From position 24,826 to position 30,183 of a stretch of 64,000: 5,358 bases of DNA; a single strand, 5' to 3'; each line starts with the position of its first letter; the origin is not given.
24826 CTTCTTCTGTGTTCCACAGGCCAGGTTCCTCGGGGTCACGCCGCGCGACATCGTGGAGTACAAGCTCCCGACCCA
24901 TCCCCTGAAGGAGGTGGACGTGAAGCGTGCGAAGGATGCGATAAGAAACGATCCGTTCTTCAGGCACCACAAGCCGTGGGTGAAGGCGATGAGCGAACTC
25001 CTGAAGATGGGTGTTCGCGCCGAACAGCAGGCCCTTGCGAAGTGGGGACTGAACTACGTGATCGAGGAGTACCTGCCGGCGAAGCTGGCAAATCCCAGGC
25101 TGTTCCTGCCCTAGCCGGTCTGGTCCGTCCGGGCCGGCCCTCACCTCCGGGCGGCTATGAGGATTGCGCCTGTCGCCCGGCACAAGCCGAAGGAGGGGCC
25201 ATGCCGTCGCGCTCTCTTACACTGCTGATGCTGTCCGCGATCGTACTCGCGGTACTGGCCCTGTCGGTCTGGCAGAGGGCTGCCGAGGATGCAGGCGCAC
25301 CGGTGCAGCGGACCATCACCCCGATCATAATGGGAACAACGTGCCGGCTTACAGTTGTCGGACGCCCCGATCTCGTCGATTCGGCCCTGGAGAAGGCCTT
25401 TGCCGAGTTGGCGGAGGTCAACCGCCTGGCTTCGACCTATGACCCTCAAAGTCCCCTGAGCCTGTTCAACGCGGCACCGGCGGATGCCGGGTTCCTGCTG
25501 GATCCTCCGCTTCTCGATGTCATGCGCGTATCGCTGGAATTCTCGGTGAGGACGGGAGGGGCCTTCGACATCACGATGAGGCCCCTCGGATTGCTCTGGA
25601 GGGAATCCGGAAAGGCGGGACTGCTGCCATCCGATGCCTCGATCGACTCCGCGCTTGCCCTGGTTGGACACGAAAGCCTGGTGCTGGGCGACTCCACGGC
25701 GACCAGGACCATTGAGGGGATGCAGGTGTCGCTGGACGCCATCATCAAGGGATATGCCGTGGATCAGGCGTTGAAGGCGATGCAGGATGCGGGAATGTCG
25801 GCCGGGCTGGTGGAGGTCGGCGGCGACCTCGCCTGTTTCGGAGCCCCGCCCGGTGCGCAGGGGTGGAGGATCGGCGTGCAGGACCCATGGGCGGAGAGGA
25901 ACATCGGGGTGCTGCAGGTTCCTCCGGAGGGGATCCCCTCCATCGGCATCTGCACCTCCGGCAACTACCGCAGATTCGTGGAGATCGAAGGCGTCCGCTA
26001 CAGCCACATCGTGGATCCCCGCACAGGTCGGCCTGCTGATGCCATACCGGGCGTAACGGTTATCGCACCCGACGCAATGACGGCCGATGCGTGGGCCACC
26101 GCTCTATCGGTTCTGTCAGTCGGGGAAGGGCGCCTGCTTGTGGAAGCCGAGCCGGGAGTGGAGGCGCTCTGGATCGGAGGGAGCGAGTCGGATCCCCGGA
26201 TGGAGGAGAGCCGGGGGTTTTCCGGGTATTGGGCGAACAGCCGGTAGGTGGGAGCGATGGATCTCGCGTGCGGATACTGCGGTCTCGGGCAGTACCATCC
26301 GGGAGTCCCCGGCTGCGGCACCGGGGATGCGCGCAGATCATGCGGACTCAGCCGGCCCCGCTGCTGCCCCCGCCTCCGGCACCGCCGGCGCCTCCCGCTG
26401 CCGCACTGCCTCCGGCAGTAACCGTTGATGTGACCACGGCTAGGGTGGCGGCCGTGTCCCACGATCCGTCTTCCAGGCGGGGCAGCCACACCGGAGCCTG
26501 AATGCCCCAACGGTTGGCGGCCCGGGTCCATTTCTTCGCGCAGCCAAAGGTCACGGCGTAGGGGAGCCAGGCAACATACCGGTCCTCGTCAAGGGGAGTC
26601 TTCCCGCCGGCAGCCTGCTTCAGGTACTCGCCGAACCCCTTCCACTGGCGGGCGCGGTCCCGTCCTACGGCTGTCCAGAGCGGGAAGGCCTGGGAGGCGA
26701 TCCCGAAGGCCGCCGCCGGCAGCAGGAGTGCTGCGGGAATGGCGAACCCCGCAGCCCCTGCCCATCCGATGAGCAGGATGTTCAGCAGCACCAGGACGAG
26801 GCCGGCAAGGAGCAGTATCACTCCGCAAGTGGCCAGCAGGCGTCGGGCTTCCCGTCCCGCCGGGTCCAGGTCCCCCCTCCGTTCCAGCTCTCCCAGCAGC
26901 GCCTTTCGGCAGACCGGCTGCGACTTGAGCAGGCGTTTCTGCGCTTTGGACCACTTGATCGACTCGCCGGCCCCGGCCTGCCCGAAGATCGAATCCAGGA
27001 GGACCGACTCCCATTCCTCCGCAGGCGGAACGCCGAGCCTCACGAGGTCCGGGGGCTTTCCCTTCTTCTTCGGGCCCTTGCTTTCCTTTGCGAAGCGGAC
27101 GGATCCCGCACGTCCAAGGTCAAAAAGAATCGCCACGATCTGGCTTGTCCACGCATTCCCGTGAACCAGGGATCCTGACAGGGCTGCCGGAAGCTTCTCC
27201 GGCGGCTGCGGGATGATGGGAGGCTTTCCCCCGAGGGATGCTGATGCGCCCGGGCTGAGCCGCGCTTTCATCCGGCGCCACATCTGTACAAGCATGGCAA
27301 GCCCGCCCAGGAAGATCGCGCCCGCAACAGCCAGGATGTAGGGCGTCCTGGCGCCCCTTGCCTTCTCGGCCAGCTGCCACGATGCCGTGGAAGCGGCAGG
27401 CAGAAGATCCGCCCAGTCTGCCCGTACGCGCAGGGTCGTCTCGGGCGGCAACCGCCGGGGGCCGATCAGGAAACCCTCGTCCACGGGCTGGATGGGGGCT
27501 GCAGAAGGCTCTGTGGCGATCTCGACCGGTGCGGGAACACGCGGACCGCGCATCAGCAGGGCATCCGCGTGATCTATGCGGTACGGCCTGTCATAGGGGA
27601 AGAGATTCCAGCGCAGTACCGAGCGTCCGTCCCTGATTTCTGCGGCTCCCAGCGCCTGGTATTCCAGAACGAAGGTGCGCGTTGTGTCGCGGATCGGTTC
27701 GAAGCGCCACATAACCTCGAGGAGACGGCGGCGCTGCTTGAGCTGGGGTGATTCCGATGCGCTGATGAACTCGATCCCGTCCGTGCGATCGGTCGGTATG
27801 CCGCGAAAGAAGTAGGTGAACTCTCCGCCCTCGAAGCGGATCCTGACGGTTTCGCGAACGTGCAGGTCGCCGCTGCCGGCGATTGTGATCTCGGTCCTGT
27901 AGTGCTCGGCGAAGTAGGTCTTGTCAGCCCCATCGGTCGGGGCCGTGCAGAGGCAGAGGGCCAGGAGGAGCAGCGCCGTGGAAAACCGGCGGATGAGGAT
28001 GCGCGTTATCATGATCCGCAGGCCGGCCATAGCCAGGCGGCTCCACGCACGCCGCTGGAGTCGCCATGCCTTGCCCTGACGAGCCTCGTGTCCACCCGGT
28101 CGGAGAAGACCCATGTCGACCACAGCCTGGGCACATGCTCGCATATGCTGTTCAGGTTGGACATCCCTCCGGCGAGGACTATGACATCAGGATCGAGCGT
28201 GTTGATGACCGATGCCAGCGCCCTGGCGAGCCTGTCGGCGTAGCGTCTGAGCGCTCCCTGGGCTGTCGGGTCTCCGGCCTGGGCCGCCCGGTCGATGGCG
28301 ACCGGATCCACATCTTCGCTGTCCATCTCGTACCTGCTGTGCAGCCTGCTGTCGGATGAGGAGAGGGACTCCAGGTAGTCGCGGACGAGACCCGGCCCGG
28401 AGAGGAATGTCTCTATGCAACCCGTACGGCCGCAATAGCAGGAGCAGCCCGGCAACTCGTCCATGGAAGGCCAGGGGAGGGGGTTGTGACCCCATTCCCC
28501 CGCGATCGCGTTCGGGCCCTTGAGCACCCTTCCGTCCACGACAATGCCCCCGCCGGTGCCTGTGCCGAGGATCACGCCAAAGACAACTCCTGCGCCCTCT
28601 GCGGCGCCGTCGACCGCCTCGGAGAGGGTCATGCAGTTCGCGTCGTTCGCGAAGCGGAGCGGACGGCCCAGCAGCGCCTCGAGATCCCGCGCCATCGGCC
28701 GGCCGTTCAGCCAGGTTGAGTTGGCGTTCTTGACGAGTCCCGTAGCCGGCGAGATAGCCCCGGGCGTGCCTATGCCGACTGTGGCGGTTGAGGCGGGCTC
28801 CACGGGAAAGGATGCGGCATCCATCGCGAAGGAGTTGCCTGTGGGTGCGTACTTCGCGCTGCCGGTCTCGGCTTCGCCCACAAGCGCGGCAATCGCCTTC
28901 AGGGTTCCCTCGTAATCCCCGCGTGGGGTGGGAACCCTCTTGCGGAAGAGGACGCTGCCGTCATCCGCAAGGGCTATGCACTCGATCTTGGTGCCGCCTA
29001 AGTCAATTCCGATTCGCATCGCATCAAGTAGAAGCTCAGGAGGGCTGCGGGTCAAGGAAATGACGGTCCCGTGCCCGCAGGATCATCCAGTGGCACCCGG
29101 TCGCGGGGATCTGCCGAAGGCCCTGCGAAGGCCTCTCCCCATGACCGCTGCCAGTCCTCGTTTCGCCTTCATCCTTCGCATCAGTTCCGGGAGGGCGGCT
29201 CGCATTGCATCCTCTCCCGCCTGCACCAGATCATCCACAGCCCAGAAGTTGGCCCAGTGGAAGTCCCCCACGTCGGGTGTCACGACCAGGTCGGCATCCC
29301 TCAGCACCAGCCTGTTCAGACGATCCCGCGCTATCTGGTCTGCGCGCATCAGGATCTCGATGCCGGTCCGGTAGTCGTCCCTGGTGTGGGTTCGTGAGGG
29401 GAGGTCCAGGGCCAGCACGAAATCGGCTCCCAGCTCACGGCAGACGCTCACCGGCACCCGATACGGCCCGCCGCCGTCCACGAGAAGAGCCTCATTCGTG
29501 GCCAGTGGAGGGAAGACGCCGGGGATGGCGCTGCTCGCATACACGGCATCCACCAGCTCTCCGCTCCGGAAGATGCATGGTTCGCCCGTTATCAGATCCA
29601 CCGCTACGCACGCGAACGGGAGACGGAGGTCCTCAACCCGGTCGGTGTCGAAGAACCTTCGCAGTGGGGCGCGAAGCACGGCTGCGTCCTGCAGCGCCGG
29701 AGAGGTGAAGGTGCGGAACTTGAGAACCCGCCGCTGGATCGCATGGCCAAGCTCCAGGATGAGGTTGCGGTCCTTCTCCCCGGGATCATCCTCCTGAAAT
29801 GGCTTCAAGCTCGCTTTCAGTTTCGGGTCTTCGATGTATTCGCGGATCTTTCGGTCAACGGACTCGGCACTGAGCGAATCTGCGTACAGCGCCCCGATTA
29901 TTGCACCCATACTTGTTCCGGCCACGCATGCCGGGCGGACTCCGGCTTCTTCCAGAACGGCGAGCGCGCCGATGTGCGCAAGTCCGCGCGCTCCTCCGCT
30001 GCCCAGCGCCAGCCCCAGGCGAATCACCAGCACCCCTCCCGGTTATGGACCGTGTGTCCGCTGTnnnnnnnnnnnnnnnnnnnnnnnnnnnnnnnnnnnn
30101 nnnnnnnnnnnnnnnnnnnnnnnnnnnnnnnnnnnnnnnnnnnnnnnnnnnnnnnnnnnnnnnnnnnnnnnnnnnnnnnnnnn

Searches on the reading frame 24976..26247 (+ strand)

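Call 10: search_protein_families(library=pfam, proteins=[window:24976-26247:+], max_evalue=0.001)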
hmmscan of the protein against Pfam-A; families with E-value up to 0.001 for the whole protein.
window:24976-26247:+ (423 aa): 1 family
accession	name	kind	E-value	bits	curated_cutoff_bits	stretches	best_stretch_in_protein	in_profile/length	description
PF02424.20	ApbE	-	1.4e-73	248.1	25.6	1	119-399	1-266/266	ApbE family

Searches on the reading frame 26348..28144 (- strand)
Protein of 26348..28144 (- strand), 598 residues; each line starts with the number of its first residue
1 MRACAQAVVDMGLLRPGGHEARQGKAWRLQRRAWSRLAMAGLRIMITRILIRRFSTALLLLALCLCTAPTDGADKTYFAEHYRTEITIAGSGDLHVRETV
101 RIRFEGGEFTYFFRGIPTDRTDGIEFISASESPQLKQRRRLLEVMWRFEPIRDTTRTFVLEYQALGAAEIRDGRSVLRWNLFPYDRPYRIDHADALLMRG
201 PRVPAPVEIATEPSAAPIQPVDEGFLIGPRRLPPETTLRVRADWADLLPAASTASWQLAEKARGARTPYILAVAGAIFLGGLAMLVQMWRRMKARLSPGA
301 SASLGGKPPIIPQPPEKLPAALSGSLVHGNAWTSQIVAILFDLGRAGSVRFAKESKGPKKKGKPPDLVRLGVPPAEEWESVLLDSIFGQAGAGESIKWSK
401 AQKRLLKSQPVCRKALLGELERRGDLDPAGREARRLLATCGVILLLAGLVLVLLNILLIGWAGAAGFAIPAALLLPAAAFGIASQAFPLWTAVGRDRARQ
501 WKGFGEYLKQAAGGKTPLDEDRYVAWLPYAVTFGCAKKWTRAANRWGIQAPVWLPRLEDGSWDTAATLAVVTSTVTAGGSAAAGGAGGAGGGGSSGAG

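Call 10: search_protein_families(library=pfam, proteins=[window:26348-28144:-], max_evalue=0.001)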
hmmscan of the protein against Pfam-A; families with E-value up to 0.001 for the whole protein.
window:26348-28144:- (598 aa): 2 families
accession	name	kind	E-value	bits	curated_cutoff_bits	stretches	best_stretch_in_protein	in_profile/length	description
PF20990.2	DUF2207_C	-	6.3e-26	92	33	1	314-541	8-245/247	Predicted membrane protein (DUF2207) C-terminal domain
PF09972.14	DUF2207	-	1.4e-07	32.3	24.4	1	80-194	3-119/172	Predicted membrane protein (DUF2207) N-terminal domain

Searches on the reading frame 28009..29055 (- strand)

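Call 10: search_protein_families(library=pfam, proteins=[window:28009-29055:-], max_evalue=0.001)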
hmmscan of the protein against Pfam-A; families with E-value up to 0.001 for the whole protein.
window:28009-29055:- (348 aa): 3 families
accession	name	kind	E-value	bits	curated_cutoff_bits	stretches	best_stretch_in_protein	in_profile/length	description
PF00480.26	ROK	-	4.4e-74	250.1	22.9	2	88-344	55-292/294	ROK family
PF01869.26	BcrAD_BadFG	-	2.7e-06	27.6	31.5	0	15-39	1-25/271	BadF/BadG/BcrA/BcrD ATPase family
PF02685.22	Glucokinase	-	3.3e-06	26.8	22.1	1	160-298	128-262/314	Glucokinase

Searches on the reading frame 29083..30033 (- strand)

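Call 10: search_protein_families(library=pfam, proteins=[window:29083-30033:-], max_evalue=0.001)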
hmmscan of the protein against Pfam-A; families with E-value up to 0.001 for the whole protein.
window:29083-30033:- (316 aa): 1 family
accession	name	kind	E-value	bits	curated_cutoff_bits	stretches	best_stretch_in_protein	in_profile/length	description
PF01734.28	Patatin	-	1.8e-28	100.5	27.7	1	8-188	1-180/191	Patatin-like phospholipase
